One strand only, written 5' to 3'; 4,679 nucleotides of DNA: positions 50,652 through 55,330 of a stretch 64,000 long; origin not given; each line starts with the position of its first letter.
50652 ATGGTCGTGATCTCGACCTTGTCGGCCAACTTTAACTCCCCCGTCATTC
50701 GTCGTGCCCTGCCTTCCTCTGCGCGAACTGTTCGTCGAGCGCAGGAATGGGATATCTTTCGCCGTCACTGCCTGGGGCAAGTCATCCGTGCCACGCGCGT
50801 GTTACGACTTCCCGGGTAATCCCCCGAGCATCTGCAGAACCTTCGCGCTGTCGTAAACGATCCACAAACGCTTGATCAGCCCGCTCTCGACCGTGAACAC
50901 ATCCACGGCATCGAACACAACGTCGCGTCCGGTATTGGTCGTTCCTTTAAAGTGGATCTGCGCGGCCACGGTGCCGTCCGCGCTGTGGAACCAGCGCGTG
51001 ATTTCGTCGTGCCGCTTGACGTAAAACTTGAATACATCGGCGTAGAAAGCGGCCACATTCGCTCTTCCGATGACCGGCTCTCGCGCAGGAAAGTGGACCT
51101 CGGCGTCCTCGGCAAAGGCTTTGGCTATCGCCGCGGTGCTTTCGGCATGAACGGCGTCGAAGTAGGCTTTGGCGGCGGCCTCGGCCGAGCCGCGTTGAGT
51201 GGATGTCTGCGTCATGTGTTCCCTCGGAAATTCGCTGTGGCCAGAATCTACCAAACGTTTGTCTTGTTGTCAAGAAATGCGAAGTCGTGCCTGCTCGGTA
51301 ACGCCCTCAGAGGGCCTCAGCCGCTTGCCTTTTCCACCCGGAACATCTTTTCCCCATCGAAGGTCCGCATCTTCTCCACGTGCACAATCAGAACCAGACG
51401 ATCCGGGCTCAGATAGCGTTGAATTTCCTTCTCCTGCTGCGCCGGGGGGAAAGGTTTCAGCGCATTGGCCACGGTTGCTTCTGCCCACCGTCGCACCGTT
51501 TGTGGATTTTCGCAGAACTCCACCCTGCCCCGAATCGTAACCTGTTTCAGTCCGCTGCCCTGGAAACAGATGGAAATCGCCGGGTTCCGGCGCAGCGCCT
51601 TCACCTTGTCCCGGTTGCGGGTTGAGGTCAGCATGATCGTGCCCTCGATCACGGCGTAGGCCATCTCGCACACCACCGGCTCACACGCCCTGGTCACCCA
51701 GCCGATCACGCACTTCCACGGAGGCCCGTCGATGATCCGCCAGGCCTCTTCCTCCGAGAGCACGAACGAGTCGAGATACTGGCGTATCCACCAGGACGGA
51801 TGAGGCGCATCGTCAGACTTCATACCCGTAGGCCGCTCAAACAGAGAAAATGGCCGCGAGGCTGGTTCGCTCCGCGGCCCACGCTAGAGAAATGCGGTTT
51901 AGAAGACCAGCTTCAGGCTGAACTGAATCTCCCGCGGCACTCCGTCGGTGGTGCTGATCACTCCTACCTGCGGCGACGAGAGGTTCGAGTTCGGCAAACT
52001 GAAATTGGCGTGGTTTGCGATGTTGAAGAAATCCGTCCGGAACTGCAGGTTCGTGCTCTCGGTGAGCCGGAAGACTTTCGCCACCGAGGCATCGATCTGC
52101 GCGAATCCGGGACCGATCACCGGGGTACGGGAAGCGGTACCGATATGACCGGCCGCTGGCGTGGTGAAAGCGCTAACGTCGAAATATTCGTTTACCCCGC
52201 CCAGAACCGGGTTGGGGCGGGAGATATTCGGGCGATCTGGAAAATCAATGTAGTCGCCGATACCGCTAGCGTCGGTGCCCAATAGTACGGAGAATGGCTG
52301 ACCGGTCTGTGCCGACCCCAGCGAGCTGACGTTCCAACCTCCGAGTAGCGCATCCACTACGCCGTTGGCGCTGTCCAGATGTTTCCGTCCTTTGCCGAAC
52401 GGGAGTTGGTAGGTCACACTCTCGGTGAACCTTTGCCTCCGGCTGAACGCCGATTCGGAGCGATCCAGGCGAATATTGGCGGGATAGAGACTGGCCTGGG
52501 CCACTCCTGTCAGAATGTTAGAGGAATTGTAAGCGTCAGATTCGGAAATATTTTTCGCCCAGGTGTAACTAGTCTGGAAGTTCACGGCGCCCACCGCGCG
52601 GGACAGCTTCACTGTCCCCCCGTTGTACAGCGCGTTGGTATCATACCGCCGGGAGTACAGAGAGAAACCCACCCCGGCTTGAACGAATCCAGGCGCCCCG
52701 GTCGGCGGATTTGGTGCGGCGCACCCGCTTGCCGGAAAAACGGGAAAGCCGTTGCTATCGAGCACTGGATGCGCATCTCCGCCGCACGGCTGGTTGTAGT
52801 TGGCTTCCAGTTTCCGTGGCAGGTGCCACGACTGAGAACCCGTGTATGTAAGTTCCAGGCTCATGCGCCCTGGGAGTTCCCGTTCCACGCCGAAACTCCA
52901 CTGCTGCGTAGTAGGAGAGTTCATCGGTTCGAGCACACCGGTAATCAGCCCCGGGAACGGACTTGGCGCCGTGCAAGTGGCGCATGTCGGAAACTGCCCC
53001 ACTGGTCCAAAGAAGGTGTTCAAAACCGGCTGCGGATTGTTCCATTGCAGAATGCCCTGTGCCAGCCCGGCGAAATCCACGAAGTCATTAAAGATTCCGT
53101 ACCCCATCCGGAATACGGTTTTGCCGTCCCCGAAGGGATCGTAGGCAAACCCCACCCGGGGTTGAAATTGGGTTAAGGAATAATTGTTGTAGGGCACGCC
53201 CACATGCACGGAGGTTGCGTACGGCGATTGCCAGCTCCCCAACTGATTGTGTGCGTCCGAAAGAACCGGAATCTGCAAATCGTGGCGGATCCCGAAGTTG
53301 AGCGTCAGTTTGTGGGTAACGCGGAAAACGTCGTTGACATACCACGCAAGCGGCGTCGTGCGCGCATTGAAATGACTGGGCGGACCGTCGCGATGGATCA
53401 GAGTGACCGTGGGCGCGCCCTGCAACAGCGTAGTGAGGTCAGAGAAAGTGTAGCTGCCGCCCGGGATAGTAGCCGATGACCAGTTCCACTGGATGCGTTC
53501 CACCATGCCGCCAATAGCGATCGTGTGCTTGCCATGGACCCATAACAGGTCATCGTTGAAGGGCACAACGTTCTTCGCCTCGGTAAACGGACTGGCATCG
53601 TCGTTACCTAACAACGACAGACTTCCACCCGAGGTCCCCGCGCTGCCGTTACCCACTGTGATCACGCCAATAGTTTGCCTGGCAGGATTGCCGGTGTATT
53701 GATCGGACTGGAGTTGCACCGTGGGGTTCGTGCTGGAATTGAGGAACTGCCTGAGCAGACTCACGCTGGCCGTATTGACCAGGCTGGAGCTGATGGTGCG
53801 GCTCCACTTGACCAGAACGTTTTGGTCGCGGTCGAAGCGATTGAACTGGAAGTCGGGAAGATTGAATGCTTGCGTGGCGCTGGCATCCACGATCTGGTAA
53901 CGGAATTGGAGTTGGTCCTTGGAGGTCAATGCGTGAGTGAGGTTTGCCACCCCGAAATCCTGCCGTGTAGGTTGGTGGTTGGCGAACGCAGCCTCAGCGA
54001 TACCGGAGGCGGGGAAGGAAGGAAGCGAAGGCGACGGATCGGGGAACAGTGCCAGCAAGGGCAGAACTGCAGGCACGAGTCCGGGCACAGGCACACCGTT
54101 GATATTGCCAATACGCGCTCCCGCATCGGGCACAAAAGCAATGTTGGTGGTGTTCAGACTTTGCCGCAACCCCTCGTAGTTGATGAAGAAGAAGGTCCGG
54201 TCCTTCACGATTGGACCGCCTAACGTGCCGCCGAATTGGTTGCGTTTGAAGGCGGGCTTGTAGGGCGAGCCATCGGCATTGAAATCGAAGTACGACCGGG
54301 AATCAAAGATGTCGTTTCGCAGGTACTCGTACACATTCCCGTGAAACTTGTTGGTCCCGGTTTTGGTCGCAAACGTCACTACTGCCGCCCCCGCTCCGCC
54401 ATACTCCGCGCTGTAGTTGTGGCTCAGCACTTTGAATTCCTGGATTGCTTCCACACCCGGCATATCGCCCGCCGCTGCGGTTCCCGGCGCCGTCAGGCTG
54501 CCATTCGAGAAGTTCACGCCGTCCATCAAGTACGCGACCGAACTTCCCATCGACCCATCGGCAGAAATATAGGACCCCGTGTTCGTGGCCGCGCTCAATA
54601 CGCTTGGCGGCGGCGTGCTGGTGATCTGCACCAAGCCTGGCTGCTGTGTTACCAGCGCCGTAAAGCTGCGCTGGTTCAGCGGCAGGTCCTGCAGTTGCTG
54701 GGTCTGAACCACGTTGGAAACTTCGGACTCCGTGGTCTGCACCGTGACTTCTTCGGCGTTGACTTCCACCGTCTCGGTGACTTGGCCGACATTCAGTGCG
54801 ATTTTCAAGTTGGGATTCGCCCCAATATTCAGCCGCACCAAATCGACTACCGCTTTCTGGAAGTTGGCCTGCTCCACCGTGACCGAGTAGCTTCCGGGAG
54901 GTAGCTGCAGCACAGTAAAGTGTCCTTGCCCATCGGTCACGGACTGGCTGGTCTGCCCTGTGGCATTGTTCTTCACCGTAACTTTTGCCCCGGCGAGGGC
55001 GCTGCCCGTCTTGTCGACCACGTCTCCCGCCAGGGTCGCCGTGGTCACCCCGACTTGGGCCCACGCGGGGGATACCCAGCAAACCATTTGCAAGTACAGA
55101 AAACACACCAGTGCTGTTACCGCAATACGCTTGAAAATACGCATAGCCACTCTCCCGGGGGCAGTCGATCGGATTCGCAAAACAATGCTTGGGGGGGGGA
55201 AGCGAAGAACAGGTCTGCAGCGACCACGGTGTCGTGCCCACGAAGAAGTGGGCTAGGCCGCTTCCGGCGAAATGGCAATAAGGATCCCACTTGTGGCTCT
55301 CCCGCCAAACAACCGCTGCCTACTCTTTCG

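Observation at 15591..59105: Nine copies of the palindrome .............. sit in front of the transcription units: a window-wide regulon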

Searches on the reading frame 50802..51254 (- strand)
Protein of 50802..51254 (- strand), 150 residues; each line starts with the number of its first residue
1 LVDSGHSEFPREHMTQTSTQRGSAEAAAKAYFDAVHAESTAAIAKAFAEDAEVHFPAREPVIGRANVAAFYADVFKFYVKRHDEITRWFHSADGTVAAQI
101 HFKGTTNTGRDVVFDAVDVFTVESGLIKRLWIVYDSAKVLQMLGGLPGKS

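Call 9: search_protein_families(library=pfam, proteins=[window:50802-51254:-])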
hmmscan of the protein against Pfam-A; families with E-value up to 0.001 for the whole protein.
window:50802-51254:- (150 aa): 2 families
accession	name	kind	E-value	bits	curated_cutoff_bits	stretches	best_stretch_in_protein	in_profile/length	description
PF12680.13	SnoaL_2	-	4.8e-16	59.7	27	1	29-129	2-101/102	SnoaL-like domain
PF07366.18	SnoaL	-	4.7e-11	43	28.4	1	27-141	3-124/126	SnoaL-like polyketide cyclase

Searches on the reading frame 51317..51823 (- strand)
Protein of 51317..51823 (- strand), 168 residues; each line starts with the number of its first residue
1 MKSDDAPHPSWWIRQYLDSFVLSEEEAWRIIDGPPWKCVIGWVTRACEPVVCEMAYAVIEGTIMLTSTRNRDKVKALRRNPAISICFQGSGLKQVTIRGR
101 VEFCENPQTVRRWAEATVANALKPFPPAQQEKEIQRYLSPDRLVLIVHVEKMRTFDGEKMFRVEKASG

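Call 9: search_protein_families(library=pfam, proteins=[window:51317-51823:-])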
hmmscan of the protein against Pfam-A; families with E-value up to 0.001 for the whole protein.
window:51317-51823:- (168 aa): 2 families
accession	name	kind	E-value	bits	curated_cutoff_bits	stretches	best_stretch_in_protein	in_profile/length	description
PF01243.27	PNPOx_N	-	2e-08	35.1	28.1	1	49-154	26-118/120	Pyridoxamine 5'-phosphate oxidase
PF12900.13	Pyridox_ox_2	-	0.00027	21.4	27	1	24-124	2-109/140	Pyridoxamine 5'-phosphate oxidase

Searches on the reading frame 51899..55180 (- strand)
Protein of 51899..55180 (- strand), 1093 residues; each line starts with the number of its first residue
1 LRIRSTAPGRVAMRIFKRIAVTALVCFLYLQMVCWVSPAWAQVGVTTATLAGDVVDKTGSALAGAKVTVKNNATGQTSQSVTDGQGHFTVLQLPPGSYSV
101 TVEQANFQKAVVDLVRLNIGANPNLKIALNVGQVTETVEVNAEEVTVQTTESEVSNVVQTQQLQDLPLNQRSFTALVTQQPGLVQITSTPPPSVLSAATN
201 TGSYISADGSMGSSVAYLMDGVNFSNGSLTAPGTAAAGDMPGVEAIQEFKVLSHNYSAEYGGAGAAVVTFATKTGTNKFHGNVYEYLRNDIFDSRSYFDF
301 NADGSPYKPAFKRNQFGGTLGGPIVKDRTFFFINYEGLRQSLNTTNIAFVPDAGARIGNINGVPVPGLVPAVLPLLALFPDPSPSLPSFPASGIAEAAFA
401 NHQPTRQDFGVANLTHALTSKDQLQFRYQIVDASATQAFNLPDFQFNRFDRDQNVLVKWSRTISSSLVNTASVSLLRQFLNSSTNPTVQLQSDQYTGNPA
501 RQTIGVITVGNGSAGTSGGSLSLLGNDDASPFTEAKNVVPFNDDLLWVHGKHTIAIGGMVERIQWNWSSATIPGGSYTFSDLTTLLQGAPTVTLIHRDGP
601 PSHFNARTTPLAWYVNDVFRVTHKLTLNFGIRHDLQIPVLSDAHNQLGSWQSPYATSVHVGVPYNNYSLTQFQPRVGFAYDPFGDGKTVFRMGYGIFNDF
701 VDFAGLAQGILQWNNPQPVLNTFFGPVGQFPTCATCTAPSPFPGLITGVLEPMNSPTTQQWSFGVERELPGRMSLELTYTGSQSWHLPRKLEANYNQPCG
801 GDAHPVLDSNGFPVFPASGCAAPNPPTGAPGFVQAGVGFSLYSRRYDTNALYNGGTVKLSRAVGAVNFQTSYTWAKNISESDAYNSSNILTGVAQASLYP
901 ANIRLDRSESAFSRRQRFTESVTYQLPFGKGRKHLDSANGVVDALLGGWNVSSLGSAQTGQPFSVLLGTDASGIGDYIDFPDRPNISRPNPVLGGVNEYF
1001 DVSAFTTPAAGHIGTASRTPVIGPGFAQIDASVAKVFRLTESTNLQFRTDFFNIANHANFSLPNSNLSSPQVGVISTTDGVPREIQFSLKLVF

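Call 9: search_protein_families(library=pfam, proteins=[window:51899-55180:-])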
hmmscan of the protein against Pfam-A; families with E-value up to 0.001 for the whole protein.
window:51899-55180:- (1093 aa): 5 families
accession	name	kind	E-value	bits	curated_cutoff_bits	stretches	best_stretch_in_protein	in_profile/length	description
PF25183.1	OMP_b-brl_4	-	2e-172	576.1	30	1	271-1086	1-838/838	Outer membrane beta barrel domain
PF13620.12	CarboxypepD_reg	-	2.3e-18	66.7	32.3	1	49-129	1-81/82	Carboxypeptidase regulatory-like domain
PF13715.12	CarbopepD_reg_2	-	1.5e-06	28.6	32.2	1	51-114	2-62/88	CarboxypepD_reg-like domain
PF07715.20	Plug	-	1.3e-05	26.1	23.9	1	155-266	9-105/107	TonB-dependent Receptor Plug Domain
PF17802.7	SpaA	-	0.0004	20.9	23.1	0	55-101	8-57/91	Prealbumin-like fold domain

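Call 28: find_homologous_proteins(query=window:51899-55180:-, max_evalue=1e-50)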
Query window:51899-55180:- (1093 aa): 2788 proteins with E <= 1e-50 among 8000 candidates; the best 120 are listed.
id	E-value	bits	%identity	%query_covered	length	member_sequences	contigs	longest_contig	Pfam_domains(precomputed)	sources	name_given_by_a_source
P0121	0.0e+0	2466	100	99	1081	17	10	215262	PF13715.13,PF25183.2,PF07715.21,PF13620.13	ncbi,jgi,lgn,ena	jgi:hypothetical protein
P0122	0.0e+0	2165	87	99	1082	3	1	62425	PF13715.13,PF25183.2,PF13620.13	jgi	jgi:hypothetical protein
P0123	0.0e+0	2117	86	98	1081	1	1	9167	PF13715.13,PF25183.2,PF13620.13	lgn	-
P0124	0.0e+0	2000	80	99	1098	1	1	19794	PF13715.13,PF25183.2,PF13620.13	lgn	-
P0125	0.0e+0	1992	80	99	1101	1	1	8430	PF13715.13,PF25183.2,PF17802.8,PF13620.13,PF17210.10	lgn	-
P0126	0.0e+0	1988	79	99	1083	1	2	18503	PF25183.2,PF13620.13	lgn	-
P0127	0.0e+0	1969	79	99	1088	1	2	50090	PF13715.13,PF25183.2,PF13620.13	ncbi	-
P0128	0.0e+0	1944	79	99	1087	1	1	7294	PF13715.13,PF25183.2,PF17802.8,PF13620.13,PF17210.10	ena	-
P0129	0.0e+0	1917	77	99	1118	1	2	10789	PF13715.13,PF25183.2,PF13620.13,PF22904.4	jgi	jgi:hypothetical protein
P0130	0.0e+0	1914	77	99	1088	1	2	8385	PF25183.2,PF13620.13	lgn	-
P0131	0.0e+0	1909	76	99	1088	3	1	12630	PF13715.13,PF25183.2,PF13620.13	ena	-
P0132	0.0e+0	1905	77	99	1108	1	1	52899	PF13715.13,PF25183.2,PF17802.8,PF13620.13,PF17210.10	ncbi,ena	-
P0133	0.0e+0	1860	75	99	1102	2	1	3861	PF13715.13,PF25183.2,PF13620.13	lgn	-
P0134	0.0e+0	1856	76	99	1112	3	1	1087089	PF25183.2,PF13620.13,PF17210.10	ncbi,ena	-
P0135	0.0e+0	1817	73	99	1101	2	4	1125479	PF13715.13,PF25183.2,PF13620.13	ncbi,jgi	jgi:hypothetical protein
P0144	0.0e+0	1455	62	99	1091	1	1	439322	PF25183.2,PF13620.13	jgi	jgi:hypothetical protein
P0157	0.0e+0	1238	53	99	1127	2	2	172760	PF13715.13,PF25183.2,PF13620.13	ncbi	-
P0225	1.5e-131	458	31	99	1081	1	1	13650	PF25183.2,PF13620.13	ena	-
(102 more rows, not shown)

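Call 29: find_encoding_contigs(protein=P0122, flank=10000, max_places=1)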
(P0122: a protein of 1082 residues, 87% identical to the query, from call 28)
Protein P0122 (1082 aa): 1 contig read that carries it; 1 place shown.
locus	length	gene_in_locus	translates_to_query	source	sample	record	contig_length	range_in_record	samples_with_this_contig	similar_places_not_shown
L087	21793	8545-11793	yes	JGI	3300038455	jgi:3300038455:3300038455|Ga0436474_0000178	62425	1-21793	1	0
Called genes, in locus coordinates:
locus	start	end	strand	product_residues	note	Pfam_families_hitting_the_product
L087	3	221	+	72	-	?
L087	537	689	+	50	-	-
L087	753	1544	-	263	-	PF00106:adh_short, PF08659:KR, PF13561:adh_short_C2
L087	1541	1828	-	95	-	-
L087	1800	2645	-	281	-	PF04909:Amidohydro_2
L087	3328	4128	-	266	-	PF00753:Lactamase_B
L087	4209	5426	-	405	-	-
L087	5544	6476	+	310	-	PF23213:, PF23212:DUF7064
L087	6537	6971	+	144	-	PF13279:4HBT_2, PF03061:4HBT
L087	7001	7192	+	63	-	-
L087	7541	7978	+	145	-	PF00034:Cytochrom_C (weak), PF13442:Cytochrome_CBB3 (weak)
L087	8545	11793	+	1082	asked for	PF13620:CarboxypepD_reg, PF13715:CarbopepD_reg_2, PF25183:OMP_b-brl_4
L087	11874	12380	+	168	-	PF01243:PNPOx_N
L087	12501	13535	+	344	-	PF00296:Bac_luciferase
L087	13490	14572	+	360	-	PF00296:Bac_luciferase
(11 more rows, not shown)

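Call 30: find_encoding_contigs(protein=P0134, flank=10000, max_places=1)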
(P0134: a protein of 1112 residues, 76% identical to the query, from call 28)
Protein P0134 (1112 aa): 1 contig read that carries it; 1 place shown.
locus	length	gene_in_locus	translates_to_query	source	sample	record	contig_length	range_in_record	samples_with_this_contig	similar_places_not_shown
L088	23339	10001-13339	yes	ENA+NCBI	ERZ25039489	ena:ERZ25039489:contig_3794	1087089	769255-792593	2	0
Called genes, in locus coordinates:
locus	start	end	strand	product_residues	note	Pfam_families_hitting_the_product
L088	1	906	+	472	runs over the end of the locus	PF02878:PGM_PMM_I, PF02879:PGM_PMM_II, PF02880:PGM_PMM_III, PF00408:PGM_PMM_IV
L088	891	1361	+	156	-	PF04977:DivIC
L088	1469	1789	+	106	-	-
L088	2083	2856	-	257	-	PF05690:ThiG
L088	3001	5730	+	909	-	PF00069:Pkinase, PF01636:APH (faint), PF07714:PK_Tyr_Ser-Thr, PF03109:ABC1 (weak), PF26550:Tricorn_2nd (faint), PF26549:Tricorn_N (weak), PF07676:PD40 (weak)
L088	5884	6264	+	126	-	PF01479:S4, PF28601:HSP15_C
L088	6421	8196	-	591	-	PF00501:AMP-binding, PF23562:AMP-binding_C_3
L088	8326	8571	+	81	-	PF00578:AhpC-TSA, PF08534:Redoxin (weak)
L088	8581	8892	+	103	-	PF00578:AhpC-TSA, PF08534:Redoxin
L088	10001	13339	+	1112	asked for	PF13620:CarboxypepD_reg, PF17210:SdrD_B (faint), PF25183:OMP_b-brl_4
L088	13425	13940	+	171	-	PF01243:PNPOx_N, PF12900:Pyridox_ox_2 (faint)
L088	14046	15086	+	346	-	PF00296:Bac_luciferase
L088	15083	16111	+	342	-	PF00296:Bac_luciferase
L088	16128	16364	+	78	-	-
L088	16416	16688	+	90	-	-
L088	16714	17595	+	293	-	PF00106:adh_short, PF01370:Epimerase (weak), PF08659:KR, PF13460:NAD_binding_10 (weak), PF13561:adh_short_C2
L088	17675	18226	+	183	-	PF11136:DUF2889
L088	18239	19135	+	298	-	PF01144:CoA_trans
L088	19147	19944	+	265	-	PF01144:CoA_trans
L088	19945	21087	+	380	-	PF00296:Bac_luciferase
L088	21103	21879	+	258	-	PF00106:adh_short, PF01370:Epimerase (weak), PF08659:KR, PF13561:adh_short_C2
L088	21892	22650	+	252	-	PF00106:adh_short, PF08659:KR, PF23441:SDR (faint), PF13561:adh_short_C2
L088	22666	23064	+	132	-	PF07366:SnoaL, PF13577:SnoaL_4, PF12680:SnoaL_2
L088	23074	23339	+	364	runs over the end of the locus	PF00501:AMP-binding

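Call 31: find_encoding_contigs(protein=P0135, flank=10000, max_places=1)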
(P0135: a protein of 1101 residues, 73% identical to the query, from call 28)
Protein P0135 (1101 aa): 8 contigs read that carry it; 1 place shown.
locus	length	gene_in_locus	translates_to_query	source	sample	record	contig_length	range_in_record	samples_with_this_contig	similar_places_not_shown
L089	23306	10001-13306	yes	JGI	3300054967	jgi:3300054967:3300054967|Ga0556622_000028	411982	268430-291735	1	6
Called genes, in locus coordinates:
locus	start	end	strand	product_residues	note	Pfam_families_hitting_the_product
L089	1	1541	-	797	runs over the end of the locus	PF13439:Glyco_transf_4, PF13579:Glyco_trans_4_4 (weak), PF00534:Glycos_transf_1, PF13692:Glyco_trans_1_4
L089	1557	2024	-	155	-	PF01258:zf-dskA_traR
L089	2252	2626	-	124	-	-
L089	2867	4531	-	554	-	PF00118:Cpn60_TCP1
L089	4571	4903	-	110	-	PF00166:Cpn10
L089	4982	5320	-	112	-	-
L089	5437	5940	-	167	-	PF00011:HSP20, PF17886:ArsA_HSP20 (weak)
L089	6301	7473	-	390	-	PF04055:Radical_SAM, PF19288:CofH_C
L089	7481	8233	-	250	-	PF01996:F420_ligase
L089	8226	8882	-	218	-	PF01983:CofC, PF12804:NTP_transf_3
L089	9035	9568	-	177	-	PF00034:Cytochrom_C (weak), PF13442:Cytochrome_CBB3 (weak)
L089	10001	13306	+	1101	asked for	PF13620:CarboxypepD_reg, PF13715:CarbopepD_reg_2 (faint), PF25183:OMP_b-brl_4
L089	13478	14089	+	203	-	PF01243:PNPOx_N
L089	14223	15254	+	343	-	PF00296:Bac_luciferase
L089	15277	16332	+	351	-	PF00296:Bac_luciferase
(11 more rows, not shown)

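Call 32: find_encoding_contigs(protein=P0144, flank=10000, max_places=1)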
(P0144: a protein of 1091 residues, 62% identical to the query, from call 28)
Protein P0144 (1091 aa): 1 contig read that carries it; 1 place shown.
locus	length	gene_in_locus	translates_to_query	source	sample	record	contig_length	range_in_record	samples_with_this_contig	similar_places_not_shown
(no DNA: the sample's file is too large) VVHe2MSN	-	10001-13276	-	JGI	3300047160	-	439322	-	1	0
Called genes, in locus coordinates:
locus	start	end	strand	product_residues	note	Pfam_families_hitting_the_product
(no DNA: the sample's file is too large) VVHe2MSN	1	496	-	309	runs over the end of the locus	PF00753:Lactamase_B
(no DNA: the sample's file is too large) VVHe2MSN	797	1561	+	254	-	PF06386:GvpL_GvpF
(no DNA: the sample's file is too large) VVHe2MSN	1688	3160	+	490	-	PF00072:Response_reg, PF00158:Sigma54_activat, PF14532:Sigma54_activ_2, PF00004:AAA, PF07724:AAA_2 (weak), PF07728:AAA_5, PF25601:AAA_lid_14, PF02954:HTH_8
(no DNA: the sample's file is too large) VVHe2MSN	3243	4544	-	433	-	PF05201:GlutR_N, PF01488:Shikimate_DH, PF00745:GlutR_dimer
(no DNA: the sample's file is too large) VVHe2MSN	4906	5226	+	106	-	PF00034:Cytochrom_C, PF13442:Cytochrome_CBB3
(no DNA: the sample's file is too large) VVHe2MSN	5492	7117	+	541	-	-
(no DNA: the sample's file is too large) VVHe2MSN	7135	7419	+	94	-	PF03963:FlgD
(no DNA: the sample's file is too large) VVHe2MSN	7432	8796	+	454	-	PF00460:Flg_bb_rod (weak), PF22638:FlgK_D1, PF06429:Flg_bbr_C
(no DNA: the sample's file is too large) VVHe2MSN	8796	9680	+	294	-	PF00669:Flagellin_N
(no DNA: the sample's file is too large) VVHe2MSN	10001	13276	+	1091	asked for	PF13620:CarboxypepD_reg, PF25183:OMP_b-brl_4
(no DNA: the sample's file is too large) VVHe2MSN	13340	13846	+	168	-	PF01243:PNPOx_N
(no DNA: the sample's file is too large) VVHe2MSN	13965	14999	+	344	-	PF00296:Bac_luciferase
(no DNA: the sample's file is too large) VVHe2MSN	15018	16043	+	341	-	PF00296:Bac_luciferase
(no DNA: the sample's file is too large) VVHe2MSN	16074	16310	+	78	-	-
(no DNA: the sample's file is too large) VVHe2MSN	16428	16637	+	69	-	-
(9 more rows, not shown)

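Call 33: find_encoding_contigs(protein=P0157, flank=10000, max_places=1)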
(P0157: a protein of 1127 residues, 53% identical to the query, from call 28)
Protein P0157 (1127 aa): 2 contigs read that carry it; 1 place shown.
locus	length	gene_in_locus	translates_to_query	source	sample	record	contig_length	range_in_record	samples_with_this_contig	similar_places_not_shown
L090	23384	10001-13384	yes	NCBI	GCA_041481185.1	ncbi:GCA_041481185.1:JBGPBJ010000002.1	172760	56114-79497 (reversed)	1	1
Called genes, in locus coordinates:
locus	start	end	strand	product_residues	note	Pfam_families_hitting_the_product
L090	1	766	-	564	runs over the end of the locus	PF13231:PMT_2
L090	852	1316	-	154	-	-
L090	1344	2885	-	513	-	-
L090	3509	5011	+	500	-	PF00072:Response_reg (weak), PF00158:Sigma54_activat, PF14532:Sigma54_activ_2, PF25601:AAA_lid_14, PF02954:HTH_8 (faint)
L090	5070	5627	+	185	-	-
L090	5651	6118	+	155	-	PF07811:TadE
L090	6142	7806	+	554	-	PF13400:Tad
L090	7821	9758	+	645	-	PF03544:TonB_C (weak)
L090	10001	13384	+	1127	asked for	PF13620:CarboxypepD_reg, PF13715:CarbopepD_reg_2, PF25183:OMP_b-brl_4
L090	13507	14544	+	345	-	PF00296:Bac_luciferase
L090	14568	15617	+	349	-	PF00296:Bac_luciferase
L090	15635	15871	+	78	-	-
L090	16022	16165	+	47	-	-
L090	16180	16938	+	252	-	PF00106:adh_short, PF08659:KR, PF13561:adh_short_C2, PF23441:SDR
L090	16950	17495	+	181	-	PF11136:DUF2889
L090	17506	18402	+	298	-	PF01144:CoA_trans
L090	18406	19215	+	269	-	PF01144:CoA_trans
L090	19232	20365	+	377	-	PF00296:Bac_luciferase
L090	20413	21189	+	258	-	PF00106:adh_short, PF08659:KR, PF13561:adh_short_C2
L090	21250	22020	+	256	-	PF00106:adh_short, PF08659:KR, PF13561:adh_short_C2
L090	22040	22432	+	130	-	PF07366:SnoaL, PF13577:SnoaL_4 (weak), PF12680:SnoaL_2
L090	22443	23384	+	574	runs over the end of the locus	PF00501:AMP-binding, PF13193:AMP-binding_C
